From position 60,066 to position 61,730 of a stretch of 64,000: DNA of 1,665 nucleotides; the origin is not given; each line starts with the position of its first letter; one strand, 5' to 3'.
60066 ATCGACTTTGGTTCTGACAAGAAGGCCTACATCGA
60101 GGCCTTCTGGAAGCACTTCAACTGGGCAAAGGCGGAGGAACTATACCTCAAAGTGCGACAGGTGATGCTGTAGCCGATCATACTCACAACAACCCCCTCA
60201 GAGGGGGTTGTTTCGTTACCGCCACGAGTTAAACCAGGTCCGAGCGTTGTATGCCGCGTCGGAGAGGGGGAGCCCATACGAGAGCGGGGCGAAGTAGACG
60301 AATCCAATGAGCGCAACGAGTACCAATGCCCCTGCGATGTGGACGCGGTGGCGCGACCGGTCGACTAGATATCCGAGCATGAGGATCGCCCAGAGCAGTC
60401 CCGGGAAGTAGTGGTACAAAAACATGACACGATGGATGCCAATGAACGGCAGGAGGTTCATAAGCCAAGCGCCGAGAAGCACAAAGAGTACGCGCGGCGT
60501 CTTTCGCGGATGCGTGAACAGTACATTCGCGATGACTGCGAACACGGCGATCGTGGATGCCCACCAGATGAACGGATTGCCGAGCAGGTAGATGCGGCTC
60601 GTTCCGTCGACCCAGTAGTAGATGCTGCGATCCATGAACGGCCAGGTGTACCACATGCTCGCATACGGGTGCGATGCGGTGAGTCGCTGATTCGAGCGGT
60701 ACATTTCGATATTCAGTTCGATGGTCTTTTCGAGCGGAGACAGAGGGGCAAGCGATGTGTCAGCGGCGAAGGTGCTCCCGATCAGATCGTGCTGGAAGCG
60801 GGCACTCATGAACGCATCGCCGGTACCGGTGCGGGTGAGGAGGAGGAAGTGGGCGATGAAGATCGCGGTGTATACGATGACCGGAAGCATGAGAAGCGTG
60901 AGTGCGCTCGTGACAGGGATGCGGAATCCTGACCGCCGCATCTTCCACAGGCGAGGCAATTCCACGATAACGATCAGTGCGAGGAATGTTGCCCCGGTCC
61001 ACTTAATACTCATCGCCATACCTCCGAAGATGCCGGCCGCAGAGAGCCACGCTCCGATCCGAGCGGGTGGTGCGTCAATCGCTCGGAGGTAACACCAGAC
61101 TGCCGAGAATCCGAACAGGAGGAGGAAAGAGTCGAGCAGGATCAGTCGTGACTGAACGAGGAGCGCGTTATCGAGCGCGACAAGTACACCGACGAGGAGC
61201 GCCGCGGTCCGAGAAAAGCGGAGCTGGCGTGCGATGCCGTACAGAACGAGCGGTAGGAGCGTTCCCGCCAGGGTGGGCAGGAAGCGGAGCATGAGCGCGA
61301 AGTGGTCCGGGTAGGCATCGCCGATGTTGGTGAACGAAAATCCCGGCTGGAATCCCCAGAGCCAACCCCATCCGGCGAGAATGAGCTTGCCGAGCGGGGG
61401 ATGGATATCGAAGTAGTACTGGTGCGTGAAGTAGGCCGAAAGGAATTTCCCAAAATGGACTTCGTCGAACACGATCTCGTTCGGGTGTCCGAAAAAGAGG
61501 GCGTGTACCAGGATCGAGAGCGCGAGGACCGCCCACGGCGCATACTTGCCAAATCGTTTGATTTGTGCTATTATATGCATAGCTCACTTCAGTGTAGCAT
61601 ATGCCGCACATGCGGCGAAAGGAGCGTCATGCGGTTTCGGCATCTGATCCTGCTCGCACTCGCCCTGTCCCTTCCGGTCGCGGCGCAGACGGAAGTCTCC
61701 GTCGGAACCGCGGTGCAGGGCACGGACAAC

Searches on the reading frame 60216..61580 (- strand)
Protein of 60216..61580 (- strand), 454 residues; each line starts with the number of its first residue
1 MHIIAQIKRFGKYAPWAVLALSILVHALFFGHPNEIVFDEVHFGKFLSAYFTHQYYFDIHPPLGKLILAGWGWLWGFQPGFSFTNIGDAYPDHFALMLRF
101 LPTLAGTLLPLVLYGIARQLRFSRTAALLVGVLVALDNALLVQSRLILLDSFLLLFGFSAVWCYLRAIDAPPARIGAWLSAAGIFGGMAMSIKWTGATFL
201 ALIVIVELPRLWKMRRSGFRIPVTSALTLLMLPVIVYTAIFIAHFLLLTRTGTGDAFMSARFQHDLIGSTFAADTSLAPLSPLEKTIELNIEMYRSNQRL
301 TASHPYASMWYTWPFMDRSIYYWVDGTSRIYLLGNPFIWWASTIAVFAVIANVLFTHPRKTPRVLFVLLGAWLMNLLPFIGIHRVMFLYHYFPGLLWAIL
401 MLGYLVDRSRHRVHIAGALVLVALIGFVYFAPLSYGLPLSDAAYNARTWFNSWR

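Call 17: search_protein_families(library=pfam, proteins=[window:60216-61580:-], max_evalue=0.001)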
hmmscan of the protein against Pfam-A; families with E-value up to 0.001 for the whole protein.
window:60216-61580:- (454 aa): 2 families
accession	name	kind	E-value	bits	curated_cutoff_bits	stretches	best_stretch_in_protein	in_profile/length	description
PF02366.24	PMT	-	1.4e-51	175.8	22.7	1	18-248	3-244/245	Dolichyl-phosphate-mannose-protein mannosyltransferase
PF16192.10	PMT_4TMC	-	1.6e-42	145.7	32.4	1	283-453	2-202/202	C-terminal four TMM region of protein-O-mannosyltransferase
